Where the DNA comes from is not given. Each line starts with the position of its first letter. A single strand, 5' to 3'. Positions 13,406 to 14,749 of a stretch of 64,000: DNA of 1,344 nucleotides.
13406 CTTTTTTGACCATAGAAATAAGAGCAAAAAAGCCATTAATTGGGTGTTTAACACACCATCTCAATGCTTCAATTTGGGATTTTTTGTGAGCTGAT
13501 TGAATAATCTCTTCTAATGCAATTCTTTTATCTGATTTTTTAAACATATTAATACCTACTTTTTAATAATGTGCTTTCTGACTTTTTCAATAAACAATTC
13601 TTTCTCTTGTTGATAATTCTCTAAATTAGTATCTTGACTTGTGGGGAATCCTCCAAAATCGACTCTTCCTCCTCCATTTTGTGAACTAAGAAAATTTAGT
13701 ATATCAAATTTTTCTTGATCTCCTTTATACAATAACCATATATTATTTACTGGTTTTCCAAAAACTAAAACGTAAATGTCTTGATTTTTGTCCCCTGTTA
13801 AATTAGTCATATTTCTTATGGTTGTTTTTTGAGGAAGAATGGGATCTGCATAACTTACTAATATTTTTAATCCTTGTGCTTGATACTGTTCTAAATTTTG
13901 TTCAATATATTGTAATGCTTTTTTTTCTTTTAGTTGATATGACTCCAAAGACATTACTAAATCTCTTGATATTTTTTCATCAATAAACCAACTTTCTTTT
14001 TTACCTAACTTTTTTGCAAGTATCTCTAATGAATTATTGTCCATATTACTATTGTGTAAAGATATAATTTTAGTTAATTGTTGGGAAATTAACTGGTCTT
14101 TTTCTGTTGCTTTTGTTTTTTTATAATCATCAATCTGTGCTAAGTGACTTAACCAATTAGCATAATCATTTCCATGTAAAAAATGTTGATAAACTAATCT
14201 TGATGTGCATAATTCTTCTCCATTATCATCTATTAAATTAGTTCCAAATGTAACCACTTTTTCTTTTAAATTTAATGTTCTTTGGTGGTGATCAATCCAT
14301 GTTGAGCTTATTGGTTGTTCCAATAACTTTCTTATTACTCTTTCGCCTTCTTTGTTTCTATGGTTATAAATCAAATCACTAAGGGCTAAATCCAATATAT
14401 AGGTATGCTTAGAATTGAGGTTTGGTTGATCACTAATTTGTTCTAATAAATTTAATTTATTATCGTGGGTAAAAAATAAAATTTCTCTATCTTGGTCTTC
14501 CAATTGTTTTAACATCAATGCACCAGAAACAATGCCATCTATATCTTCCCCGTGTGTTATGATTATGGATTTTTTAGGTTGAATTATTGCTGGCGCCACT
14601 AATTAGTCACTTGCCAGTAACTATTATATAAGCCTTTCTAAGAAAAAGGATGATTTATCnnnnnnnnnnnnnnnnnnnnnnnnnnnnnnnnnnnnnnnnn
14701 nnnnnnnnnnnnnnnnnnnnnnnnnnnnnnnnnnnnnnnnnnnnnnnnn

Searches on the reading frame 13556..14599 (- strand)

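Call 83: search_protein_families(library=pfam, proteins=[window:13556-14599:-], max_evalue=0.001)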
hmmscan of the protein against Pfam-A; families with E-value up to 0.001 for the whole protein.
window:13556-14599:- (347 aa): 1 family
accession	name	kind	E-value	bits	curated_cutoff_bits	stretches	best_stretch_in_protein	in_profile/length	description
PF01368.27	DHH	-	2e-05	25.3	28.1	1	12-141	3-103/125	DHH family, N-terminal domain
